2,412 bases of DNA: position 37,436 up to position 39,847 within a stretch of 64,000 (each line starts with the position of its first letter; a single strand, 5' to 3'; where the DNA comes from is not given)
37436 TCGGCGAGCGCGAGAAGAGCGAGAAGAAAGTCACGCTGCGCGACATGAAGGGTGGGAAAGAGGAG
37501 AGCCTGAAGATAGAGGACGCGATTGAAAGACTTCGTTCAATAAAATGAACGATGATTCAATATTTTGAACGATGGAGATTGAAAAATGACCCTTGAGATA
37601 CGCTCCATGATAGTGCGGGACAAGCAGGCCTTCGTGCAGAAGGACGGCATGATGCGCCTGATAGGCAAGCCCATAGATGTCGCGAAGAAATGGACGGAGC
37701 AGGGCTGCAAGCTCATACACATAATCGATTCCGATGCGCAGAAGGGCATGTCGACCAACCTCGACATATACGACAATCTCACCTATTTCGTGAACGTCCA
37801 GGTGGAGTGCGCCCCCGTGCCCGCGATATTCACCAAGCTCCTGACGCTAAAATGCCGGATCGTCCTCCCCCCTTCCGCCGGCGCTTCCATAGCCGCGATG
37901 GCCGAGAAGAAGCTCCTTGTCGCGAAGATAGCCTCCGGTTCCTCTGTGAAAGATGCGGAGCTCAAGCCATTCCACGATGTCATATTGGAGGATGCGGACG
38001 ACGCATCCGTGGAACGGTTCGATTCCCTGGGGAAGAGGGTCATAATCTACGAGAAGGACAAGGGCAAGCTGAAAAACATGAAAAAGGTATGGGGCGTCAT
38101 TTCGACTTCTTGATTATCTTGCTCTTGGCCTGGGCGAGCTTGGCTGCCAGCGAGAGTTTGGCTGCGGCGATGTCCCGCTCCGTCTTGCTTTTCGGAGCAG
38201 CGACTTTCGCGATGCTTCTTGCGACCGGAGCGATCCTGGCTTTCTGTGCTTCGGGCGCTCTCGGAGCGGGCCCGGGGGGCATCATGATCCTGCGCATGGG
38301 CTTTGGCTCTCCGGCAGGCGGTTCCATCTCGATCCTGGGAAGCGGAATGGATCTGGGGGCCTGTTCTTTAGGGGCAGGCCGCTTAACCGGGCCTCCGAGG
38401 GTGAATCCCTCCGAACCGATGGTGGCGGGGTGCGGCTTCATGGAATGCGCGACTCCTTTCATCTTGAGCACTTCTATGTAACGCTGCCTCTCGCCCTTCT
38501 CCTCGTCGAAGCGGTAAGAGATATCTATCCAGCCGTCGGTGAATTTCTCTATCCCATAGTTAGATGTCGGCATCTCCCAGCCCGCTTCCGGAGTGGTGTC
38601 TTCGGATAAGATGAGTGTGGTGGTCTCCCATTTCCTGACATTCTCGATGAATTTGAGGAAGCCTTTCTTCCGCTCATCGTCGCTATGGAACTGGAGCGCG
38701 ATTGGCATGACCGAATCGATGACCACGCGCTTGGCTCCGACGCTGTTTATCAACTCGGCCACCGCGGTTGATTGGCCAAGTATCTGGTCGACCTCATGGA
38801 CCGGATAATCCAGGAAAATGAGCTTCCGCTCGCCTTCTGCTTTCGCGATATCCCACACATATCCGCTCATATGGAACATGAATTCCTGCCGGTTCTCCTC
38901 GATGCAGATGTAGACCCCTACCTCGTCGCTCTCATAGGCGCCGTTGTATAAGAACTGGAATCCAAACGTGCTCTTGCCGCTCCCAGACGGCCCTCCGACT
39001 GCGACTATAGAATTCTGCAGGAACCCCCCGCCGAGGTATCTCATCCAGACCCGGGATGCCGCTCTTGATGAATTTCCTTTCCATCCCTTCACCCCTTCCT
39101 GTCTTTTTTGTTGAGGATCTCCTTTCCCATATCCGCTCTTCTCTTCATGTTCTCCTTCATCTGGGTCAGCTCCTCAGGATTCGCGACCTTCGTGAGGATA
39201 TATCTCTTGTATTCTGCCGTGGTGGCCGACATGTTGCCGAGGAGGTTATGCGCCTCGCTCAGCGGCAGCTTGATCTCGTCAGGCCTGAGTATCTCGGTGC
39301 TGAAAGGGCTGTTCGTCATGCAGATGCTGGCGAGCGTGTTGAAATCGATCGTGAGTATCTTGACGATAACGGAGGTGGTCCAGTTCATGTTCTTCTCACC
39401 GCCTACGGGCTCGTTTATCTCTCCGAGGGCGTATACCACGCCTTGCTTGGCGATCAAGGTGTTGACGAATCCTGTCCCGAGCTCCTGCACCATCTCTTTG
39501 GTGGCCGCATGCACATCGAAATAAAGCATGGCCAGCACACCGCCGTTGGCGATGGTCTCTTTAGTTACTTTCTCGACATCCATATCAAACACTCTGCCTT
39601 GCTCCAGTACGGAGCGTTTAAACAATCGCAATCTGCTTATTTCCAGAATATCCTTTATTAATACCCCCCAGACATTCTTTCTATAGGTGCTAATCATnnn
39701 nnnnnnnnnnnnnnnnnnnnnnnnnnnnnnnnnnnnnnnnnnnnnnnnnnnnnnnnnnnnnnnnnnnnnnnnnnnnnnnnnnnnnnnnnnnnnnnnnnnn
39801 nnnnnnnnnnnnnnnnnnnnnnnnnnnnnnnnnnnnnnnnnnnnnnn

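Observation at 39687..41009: Nop5-like protein whose N-terminal (fibrillarin-binding) region is replaced by about 16 Arg-rich decapeptide repeats; no fibrillarin gene alongside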

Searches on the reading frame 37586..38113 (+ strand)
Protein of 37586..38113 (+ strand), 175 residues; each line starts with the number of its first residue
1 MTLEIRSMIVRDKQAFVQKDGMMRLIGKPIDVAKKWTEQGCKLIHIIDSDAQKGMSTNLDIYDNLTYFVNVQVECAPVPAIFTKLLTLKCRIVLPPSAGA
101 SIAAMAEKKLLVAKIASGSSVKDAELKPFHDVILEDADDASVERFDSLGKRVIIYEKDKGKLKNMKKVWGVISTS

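Call 3: search_protein_families(library=pfam, proteins=[window:37586-38113:+], max_evalue=0.01)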
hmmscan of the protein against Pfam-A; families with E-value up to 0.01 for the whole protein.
window:37586-38113:+ (175 aa): 1 family
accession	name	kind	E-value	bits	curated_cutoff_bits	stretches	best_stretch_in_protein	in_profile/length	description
PF00977.27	His_biosynth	-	0.00032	20.7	23.6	1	23-73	25-76/228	Histidine biosynthesis protein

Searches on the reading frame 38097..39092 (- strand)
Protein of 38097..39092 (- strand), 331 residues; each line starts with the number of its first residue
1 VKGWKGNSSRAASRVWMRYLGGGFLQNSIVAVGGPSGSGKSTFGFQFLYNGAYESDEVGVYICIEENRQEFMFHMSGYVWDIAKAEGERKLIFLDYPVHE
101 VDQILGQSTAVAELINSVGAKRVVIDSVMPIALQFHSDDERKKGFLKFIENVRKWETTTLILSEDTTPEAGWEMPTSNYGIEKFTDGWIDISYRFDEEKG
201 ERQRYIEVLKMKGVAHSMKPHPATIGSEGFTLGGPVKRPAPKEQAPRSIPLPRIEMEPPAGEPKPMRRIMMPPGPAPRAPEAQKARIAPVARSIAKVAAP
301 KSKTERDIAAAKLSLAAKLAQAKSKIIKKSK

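Call 3: search_protein_families(library=pfam, proteins=[window:38097-39092:-], max_evalue=0.01)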
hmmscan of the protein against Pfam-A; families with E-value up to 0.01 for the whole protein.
window:38097-39092:- (331 aa): 3 families
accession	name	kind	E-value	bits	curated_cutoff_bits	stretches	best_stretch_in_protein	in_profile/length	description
PF06745.19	ATPase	-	2.3e-40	138.9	26.6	1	20-230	12-224/231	KaiC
PF13173.12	AAA_14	-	0.006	17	27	1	27-118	2-88/129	AAA domain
PF25199.1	nSTAND_NTPase5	-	0.0067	16.7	34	0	27-121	41-125/145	Novel STAND NTPase 5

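Call 52: search_protein_families(library=ncbifam, proteins=[window:38097-39092:-], max_evalue=0.001)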
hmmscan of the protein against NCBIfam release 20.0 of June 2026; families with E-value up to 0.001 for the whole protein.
window:38097-39092:- (331 aa): 10 families
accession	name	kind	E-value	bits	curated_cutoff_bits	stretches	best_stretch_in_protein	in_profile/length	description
TIGR03880.1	KaiC_arch_3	hypoth_equivalog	2.1e-31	109.2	249.45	1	20-230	9-215/224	KaiC domain-containing protein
NF006799.0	PRK09302.1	equivalog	1.7e-28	99.5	408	1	21-231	25-237/515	circadian clock protein KaiC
TIGR03877.1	thermo_KaiC_1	hypoth_equivalog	1.9e-23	83.2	307.25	1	20-231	15-231/238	KaiC domain-containing protein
TIGR02655.1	circ_KaiC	equivalog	2.5e-23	82.5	546.25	1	30-231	24-227/484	circadian clock protein KaiC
TIGR03881.1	KaiC_arch_4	hypoth_equivalog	8.9e-17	61.5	247.8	1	19-225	13-220/231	KaiC domain-containing protein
NF052589.1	ArlH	equivalog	9.7e-12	45.1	215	1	19-155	12-148/229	archaellum protein ArlH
NF006320.0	PRK08533.1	equivalog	4.6e-06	26.4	215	1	18-152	15-149/230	flagellar accessory protein FlaH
NF004723.0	PRK06067.1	subfamily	2.4e-05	24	194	1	19-154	26-159/243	flagellar accessory protein FlaH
TIGR00416.1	sms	equivalog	0.00037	19.4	403.05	1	18-72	85-138/454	DNA repair protein RadA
TIGR03878.1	thermo_KaiC_2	hypoth_equivalog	0.00042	19.7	232.2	1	22-165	31-175/259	KaiC domain-containing protein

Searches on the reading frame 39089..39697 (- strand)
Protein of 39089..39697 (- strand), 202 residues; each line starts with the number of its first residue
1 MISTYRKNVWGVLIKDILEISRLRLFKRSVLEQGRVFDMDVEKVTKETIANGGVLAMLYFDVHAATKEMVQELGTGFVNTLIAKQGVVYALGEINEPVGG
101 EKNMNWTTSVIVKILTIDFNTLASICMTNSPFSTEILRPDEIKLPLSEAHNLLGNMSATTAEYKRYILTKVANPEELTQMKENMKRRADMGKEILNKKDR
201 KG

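Call 3: search_protein_families(library=pfam, proteins=[window:39089-39697:-], max_evalue=0.01)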
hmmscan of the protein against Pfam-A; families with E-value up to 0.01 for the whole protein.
window:39089-39697:- (202 aa): 0 families

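Call 52: search_protein_families(library=ncbifam, proteins=[window:39089-39583:-], max_evalue=0.001)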
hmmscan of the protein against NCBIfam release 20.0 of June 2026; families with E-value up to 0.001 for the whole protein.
window:39089-39583:- (164 aa): 0 families
